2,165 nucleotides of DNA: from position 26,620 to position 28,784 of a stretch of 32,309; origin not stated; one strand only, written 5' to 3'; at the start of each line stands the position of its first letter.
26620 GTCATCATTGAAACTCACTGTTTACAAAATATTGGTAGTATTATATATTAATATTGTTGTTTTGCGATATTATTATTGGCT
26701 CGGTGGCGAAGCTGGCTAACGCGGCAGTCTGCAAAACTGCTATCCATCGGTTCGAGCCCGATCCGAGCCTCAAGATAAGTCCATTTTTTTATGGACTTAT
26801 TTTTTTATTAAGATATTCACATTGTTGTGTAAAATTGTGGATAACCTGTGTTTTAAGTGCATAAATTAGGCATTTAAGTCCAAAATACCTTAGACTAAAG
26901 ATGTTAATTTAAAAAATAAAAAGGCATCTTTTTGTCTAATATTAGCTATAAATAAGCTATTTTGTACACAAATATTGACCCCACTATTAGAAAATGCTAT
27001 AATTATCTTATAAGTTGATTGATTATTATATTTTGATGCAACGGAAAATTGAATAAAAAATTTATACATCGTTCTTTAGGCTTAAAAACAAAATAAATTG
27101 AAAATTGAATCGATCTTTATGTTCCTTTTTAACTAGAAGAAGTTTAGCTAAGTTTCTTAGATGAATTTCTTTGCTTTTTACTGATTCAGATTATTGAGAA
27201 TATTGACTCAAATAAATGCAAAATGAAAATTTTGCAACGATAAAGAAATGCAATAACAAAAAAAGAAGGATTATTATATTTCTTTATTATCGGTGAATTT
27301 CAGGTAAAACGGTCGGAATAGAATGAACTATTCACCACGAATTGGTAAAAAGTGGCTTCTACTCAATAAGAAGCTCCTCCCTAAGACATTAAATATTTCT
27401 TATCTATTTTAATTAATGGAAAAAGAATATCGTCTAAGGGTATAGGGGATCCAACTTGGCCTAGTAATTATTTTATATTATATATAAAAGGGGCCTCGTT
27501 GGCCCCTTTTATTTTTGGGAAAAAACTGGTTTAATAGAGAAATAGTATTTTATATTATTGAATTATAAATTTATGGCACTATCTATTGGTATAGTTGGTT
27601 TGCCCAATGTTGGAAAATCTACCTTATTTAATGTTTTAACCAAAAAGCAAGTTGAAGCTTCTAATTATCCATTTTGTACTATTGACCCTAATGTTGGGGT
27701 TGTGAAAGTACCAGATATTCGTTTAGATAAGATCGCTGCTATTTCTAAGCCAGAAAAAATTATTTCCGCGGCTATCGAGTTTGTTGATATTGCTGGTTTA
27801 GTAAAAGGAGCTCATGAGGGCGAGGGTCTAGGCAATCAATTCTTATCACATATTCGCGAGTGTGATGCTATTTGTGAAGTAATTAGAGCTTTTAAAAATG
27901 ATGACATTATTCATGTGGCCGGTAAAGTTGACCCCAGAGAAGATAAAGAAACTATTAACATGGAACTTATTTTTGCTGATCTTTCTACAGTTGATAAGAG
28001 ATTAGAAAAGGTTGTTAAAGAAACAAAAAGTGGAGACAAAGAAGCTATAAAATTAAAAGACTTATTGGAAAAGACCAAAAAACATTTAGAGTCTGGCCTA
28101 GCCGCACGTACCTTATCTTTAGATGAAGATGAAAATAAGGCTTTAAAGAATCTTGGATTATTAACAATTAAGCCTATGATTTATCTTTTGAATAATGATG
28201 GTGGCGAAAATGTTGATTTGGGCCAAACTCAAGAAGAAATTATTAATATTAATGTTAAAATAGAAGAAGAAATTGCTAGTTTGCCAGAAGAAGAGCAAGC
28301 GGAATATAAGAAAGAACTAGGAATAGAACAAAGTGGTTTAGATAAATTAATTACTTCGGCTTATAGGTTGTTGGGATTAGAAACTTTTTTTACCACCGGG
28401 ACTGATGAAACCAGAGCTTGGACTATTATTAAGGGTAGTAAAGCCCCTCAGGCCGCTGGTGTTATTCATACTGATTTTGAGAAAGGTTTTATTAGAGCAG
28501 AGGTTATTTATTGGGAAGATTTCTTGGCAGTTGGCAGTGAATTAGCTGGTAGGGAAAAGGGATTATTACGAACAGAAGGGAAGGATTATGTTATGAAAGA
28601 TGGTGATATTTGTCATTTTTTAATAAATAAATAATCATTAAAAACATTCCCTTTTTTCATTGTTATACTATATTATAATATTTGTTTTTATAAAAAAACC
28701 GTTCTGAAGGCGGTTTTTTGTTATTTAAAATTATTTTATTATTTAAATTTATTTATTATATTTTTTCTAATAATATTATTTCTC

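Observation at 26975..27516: Orphan promoter-to-terminator unit (~0.5 kb, no ORF) beside tRNA-Cys: candidate large non-coding RNA of unknown class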

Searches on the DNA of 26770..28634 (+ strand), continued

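Call 66: search_with_rna_model(model_id=R1, sources=[L001, L002, L003, L004, L005, L006, L007, L008, L009, L010, L011, L012, L013, L014, L015, L016, L017, L018, L019, L020, L021, L022, L023, L024, L025, L026, L027, L028, L029, L030, L031, L032, L033, L034, L035, L036, L037, L038, L039, L040, L041, L042, L043, L044, L045, L046, L047, L048, L049, L050, L051, L052, L053, L054, L055, L056, L057, L058, L059, L060, L061, L062, L063, L064, L065, L066, L067, L068, L069, L070, L071, L072, L073, L074, L075, L076, L077, L078, L079, L080, L081, L082, L083, L084, L085, L086, L087, L088, L089, L090, L091, L092, L093, L094, L095, L096, L097, L098, L099, L100], max_evalue=1)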
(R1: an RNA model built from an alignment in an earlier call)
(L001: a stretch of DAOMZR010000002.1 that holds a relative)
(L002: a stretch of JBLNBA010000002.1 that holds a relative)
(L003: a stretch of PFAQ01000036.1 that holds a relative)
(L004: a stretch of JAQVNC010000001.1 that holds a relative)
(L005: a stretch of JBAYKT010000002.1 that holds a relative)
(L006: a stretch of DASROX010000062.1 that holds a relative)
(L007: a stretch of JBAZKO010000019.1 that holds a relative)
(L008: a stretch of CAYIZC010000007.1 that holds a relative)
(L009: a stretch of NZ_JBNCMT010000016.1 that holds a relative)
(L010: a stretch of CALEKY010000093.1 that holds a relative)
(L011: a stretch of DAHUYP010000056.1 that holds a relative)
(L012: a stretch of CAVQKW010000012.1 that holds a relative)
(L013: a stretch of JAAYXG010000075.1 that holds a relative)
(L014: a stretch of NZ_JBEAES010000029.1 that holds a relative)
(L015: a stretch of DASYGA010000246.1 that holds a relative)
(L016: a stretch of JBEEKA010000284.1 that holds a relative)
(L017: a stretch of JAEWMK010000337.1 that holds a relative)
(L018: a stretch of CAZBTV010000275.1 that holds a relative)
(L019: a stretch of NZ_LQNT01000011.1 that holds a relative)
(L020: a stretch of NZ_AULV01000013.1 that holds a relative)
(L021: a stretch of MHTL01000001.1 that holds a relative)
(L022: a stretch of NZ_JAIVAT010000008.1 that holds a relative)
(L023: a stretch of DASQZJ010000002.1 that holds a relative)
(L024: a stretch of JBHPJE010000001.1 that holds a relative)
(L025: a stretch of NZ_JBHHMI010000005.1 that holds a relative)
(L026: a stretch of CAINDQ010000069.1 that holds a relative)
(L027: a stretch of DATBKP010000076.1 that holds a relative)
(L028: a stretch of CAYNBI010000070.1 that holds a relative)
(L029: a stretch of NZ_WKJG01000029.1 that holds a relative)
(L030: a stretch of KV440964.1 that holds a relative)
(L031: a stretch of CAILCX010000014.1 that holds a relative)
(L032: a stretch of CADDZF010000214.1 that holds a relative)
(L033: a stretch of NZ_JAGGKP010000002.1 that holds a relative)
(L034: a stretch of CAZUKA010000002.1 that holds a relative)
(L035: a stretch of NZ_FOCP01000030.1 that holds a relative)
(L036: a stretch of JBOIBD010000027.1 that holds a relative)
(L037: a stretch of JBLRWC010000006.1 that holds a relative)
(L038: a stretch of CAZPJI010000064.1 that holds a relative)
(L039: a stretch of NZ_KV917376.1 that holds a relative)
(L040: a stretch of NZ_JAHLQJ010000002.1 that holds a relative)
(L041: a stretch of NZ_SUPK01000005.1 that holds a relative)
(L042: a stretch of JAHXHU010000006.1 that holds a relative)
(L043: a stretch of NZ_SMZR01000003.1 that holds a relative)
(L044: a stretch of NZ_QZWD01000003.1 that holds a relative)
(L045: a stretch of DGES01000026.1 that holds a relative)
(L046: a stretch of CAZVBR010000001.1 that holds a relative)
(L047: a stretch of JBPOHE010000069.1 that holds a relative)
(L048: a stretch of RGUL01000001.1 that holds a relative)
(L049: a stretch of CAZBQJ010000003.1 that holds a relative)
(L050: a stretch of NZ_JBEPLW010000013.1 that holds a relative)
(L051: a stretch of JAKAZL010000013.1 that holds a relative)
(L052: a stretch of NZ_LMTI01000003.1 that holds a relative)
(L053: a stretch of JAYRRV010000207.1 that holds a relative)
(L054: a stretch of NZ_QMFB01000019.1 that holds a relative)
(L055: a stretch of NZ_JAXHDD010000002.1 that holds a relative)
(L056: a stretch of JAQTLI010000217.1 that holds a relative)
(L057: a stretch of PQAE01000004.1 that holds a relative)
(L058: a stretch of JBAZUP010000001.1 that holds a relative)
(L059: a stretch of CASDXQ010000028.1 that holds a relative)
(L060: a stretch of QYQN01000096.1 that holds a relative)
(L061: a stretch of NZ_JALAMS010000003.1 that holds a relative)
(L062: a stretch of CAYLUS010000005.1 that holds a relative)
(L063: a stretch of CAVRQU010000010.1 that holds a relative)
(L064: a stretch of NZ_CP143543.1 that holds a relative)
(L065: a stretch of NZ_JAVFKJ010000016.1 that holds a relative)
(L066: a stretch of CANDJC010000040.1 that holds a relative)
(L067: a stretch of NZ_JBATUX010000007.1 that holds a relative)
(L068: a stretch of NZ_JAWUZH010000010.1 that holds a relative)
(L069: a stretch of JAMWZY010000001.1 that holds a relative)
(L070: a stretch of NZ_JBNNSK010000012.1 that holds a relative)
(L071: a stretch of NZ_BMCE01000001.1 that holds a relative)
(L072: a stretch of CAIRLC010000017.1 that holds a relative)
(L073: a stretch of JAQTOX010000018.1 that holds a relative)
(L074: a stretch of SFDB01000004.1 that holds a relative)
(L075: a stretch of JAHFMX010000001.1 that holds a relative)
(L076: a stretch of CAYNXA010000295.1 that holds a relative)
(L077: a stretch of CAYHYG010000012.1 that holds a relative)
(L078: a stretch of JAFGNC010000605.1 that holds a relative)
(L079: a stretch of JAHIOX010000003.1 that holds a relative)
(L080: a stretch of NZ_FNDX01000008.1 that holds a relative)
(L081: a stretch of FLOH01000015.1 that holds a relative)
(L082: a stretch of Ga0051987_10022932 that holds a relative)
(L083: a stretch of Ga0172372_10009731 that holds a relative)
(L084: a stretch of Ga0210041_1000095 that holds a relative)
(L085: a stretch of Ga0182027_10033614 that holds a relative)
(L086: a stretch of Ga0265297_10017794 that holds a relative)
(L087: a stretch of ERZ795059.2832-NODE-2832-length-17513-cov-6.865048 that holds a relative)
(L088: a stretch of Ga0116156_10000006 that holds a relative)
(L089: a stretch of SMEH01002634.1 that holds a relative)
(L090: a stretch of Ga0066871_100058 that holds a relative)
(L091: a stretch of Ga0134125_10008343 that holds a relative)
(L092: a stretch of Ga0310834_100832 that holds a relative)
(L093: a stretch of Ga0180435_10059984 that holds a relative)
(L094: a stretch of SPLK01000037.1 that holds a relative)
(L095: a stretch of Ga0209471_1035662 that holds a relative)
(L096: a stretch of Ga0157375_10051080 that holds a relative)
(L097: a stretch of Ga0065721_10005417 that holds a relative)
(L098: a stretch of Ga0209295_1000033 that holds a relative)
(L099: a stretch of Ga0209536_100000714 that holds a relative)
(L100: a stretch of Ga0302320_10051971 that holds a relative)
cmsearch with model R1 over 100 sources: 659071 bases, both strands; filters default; matches with E-value up to 1: 18.
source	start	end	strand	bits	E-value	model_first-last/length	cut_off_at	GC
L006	2766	2927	+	154.1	1.3e-30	1-161/161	no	0.34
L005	2801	2958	+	151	6.6e-30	1-161/161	no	0.35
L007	2706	2868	+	144.5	1.7e-28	1-161/161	no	0.36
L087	3787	3936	+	143.4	3.1e-28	1-161/161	no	0.38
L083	2615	2767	+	137.8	5.1e-27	1-161/161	no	0.4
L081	3773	3934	+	135.5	1.7e-26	1-161/161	no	0.31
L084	3711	3869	+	123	9.3e-24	1-161/161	no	0.39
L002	2786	2940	+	118.3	1e-22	1-161/161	no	0.39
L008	2787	2937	+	109.5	8.4e-21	1-161/161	no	0.34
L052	4051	4167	+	23.1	0.08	1-161/161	no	0.37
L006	2895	3066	-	21.9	0.15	1-161/161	no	0.37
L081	3851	4019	-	21.5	0.18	1-161/161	no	0.3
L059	1599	1697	+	20.1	0.36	1-161/161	no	0.42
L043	4037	4151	+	19.9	0.42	1-161/161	no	0.35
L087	3862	3932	-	19.8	0.44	84-154/161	no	0.41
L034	4826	4930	+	19.5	0.5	1-161/161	no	0.32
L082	453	559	+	19.2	0.59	1-161/161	no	0.31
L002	2866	2936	-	19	0.64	84-154/161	no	0.38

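Call 67: search_with_rna_model(model_id=R1, sources=[L101, L102, L103, L104, L105, L106, L107, L108, L109, L110, L111, L112, L113, L114, L115, L116, L117, L118, L119, L120, L121, L122, L123, L124, L125, L126, L127, L128, L129, L130, L131, L132, L133, L134, L135, L136, L137, L138, L139, L140, L141, L142, L143, L144, L145, L146, L147, L148, L149, L150, L151, L152, L153, L154, L155, L156, L157, L158, L159, L160, L161, L162, L163, L164, L165, L166, L167, L168, L169, L170, L171, L172, L173, L174, L175, L176, L177, L178, L179, L180, L181, L182, L183, L184, L185], max_evalue=1)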
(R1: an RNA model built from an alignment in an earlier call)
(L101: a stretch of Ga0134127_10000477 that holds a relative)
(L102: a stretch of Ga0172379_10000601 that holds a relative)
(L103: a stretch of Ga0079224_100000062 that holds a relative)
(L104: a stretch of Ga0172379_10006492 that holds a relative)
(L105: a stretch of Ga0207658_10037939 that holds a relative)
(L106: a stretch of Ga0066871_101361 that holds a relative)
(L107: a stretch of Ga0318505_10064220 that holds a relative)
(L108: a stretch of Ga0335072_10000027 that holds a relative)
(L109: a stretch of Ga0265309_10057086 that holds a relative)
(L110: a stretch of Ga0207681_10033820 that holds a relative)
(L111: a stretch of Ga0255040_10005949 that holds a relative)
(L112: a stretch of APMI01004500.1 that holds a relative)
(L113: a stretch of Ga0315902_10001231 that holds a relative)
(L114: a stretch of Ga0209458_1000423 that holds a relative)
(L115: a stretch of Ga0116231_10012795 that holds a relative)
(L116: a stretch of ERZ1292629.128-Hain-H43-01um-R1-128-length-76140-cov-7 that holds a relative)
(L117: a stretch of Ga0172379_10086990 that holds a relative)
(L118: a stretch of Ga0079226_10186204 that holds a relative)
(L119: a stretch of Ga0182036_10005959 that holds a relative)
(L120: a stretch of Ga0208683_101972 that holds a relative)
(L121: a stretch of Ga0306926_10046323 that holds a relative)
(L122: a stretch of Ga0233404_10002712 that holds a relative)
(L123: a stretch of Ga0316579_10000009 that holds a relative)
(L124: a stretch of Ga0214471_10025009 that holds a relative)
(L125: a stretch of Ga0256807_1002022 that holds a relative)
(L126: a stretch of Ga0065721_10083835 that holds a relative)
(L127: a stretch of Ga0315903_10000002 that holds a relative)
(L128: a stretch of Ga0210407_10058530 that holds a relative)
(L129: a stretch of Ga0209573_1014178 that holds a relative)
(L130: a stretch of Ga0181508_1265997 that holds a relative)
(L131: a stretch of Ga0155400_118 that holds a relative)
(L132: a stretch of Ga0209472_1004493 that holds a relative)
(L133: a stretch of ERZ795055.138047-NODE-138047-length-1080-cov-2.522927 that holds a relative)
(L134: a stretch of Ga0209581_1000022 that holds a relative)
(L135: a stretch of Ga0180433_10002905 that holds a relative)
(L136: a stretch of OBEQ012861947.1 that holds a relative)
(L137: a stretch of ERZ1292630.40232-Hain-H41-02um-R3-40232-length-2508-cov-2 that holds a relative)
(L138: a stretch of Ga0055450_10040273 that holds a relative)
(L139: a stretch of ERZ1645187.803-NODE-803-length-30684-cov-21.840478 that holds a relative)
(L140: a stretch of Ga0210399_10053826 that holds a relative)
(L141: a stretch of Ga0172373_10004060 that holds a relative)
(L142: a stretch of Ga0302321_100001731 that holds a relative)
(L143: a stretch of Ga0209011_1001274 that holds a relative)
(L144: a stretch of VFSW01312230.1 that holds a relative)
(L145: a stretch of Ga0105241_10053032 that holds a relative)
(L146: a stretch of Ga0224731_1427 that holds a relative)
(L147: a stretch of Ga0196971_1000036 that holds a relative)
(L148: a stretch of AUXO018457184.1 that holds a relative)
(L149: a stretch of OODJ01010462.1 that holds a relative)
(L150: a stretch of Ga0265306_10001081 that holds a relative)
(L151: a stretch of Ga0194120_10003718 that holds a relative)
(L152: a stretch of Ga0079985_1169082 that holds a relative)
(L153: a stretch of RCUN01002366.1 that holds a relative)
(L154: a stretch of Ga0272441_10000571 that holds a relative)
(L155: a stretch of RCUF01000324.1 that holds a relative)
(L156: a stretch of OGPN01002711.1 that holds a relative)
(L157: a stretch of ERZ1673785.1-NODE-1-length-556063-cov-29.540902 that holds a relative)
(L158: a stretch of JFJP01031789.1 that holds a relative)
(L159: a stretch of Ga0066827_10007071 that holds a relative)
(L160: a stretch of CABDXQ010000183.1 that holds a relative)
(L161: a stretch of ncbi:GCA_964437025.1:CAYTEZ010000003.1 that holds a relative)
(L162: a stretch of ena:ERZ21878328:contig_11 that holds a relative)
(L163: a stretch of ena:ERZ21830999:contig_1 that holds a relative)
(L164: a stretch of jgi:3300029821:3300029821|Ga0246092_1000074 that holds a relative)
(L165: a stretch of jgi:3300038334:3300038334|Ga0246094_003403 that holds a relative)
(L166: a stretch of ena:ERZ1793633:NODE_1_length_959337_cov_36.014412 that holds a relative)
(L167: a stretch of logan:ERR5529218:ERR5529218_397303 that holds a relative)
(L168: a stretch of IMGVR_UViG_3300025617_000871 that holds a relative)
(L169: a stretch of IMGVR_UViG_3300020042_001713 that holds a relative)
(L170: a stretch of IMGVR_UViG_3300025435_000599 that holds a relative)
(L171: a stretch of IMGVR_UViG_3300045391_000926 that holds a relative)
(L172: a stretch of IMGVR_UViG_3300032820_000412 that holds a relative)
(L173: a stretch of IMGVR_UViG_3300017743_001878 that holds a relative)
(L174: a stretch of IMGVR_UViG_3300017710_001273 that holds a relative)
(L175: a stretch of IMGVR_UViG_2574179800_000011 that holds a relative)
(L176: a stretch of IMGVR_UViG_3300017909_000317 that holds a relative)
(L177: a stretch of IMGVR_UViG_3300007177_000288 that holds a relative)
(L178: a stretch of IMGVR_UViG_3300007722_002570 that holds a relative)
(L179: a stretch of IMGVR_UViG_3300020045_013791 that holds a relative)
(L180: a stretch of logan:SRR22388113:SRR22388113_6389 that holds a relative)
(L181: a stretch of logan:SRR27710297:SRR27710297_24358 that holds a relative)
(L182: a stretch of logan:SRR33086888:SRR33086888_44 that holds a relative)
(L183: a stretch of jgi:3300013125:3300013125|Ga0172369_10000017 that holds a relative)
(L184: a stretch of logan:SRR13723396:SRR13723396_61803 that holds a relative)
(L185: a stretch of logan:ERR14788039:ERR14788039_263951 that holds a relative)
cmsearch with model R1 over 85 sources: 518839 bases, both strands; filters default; matches with E-value up to 1: 7.
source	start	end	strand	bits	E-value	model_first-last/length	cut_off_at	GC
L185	1270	1434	+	138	3.6e-27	1-161/161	no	0.34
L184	1430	1587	+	137.7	4.4e-27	1-161/161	no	0.39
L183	1323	1480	+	113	1.1e-21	1-161/161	no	0.4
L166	2247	2423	+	107.9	1.5e-20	1-161/161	no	0.34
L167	363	539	+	107.9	1.5e-20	1-161/161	no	0.34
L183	1404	1550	-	25.9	0.016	1-161/161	no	0.41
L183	2578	2681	+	18.1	0.8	1-161/161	no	0.37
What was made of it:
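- On New tRNA-Cys/ychF-linked structured RNA family (defined here from 13 long-form homologs): Family members score 108-154 bits (calls 66, 67), so the window is a distant member.
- Tried and rejected: The long-form 3'-domain model does not detect the short forms (calls 66, 67).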

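Call 77: search_rna_families(source=L162, start=2310, end=2505, threshold=evalue, max_evalue=10, show_alignments=2)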
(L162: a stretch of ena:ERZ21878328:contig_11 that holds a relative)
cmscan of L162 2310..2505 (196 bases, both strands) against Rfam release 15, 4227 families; matches with E-value up to 10: 8.
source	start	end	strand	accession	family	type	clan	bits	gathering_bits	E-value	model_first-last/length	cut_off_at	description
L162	2455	2487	+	RF03383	mir-1976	Gene; miRNA;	-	17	71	0.49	1-52/52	no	mir-1976 microRNA precursor family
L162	2354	2412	+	RF02900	AaHKsRNA82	Gene; sRNA;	-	16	51.4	5.8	1-81/81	no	Aggregatibacter sRNA 82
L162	2403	2461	+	RF03996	mir-3012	Gene; miRNA;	-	14.3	90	6.2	1-68/68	no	mir-3012 microRNA precursor family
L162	2415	2505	+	RF02159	PART1_1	Gene; lncRNA;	-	13.6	65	8.3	1-96/218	3'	Prostate androgen-regulated transcript 1 conserved region 1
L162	2404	2452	-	RF00110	RybB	Gene; sRNA;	-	13.4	40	1.9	32-79/79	no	RybB RNA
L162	2351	2392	+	RF01360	CRISPR-DR47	Gene; CRISPR;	-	12.6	39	8.1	1-37/37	no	CRISPR RNA direct repeat element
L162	2320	2505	+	RF02142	HOXA11-AS1_6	Gene; lncRNA;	-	8.3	50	7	1-171/179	3'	HOXA11 antisense RNA 1 conserved region 6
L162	2310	2433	-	RF02042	HOTTIP_3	Gene; lncRNA;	-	7.6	50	0.66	1-116/353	3'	HOXA transcript at the distal tip, conserved region 3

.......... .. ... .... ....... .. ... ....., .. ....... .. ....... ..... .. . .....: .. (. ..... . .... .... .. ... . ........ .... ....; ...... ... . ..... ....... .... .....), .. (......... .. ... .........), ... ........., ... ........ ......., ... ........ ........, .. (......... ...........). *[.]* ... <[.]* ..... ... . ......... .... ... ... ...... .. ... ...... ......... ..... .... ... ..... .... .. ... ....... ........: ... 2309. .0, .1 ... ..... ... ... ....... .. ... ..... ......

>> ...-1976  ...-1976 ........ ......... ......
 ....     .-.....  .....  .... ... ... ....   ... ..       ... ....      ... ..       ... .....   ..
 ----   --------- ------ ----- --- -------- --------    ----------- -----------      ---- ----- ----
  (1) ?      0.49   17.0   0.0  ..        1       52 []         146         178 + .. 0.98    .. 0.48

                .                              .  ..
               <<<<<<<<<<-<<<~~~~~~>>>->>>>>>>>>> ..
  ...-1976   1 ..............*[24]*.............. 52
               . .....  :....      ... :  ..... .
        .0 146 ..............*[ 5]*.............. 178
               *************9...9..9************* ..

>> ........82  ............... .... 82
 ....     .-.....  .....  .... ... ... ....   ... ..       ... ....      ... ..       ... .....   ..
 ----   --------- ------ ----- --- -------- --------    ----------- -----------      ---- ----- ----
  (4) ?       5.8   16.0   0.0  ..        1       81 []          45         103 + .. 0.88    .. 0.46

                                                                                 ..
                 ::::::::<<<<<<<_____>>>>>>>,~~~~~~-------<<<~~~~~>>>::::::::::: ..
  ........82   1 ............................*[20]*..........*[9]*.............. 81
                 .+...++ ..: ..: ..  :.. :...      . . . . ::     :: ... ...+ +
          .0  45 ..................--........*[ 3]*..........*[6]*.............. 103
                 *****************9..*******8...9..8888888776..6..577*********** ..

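Call 85: search_rna_families(source=L164, start=5233, end=5516, threshold=evalue, max_evalue=10, show_alignments=2)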
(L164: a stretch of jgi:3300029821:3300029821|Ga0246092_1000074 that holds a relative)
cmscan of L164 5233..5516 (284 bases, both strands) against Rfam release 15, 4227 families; matches with E-value up to 10: 16.
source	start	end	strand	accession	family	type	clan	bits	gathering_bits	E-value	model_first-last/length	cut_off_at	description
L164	5293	5335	+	RF00477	snosnR66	Gene; snRNA; snoRNA; CD-box;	-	19.8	65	1.2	1-104/104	no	Small nucleolar RNA snR66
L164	5387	5495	+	RF01770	rimP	Cis-reg; leader;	-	19.3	47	0.67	1-102/102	no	Gammaprotebacteria rimP leader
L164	5359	5455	+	RF00578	SNORD89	Gene; snRNA; snoRNA; CD-box;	-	18.7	41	0.29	1-114/114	no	Small nucleolar RNA SNORD89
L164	5380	5494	+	RF02730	JA02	Gene; sRNA;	-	18.6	49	3.2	1-116/116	no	Aggregatibacter sRNA JA02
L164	5395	5493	+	RF02591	Spy1786666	Gene; sRNA;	-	18.3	64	0.36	1-87/87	no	S. pyogenes small RNA 1786666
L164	5453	5516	+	RF02822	Srn266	Gene; sRNA;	-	17.8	63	1.4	1-71/112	3'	Streptococcus RNA 266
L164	5436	5484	+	RF00038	PrfA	Cis-reg; thermoregulator;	-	17.8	88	5.3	50-98/132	no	PrfA thermoregulator UTR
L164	5468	5516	-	RF01770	rimP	Cis-reg; leader;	-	17.2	47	1.9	34-102/102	5'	Gammaprotebacteria rimP leader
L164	5473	5516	-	RF02844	RefA9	Gene; antisense;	-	17.1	49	3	5-64/64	5'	Enterococcus sRNA A9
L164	5261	5314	+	RF02934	caiA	Gene; sRNA;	-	16.9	55.5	2.1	4-54/78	no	caiA RNA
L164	5256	5338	-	RF04319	BTncRNA_FopS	Gene; sRNA;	-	16.4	56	3.4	1-71/71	no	Bacteroidetes FopS (family of paralogous sRNAs)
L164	5469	5511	-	RF01388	isrD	Gene; sRNA;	-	14.9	37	1.7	1-51/51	no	isrD Hfq binding RNA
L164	5468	5516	-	RF00082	SraG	Gene; sRNA;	-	14.3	50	4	130-177/177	5'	SraG RNA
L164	5445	5516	-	RF01459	rliE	Gene; sRNA;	-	13.6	90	6.3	145-222/222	5'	Listeria sRNA rliE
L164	5464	5510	+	RF00503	RNAIII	Gene;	-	9.1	47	6.9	309-355/504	no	RNAIII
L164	5233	5295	+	RF02503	Atu_C9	Gene; sRNA;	-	7.6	40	6.4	135-192/192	5'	Rhizobiales sRNA Atu_C9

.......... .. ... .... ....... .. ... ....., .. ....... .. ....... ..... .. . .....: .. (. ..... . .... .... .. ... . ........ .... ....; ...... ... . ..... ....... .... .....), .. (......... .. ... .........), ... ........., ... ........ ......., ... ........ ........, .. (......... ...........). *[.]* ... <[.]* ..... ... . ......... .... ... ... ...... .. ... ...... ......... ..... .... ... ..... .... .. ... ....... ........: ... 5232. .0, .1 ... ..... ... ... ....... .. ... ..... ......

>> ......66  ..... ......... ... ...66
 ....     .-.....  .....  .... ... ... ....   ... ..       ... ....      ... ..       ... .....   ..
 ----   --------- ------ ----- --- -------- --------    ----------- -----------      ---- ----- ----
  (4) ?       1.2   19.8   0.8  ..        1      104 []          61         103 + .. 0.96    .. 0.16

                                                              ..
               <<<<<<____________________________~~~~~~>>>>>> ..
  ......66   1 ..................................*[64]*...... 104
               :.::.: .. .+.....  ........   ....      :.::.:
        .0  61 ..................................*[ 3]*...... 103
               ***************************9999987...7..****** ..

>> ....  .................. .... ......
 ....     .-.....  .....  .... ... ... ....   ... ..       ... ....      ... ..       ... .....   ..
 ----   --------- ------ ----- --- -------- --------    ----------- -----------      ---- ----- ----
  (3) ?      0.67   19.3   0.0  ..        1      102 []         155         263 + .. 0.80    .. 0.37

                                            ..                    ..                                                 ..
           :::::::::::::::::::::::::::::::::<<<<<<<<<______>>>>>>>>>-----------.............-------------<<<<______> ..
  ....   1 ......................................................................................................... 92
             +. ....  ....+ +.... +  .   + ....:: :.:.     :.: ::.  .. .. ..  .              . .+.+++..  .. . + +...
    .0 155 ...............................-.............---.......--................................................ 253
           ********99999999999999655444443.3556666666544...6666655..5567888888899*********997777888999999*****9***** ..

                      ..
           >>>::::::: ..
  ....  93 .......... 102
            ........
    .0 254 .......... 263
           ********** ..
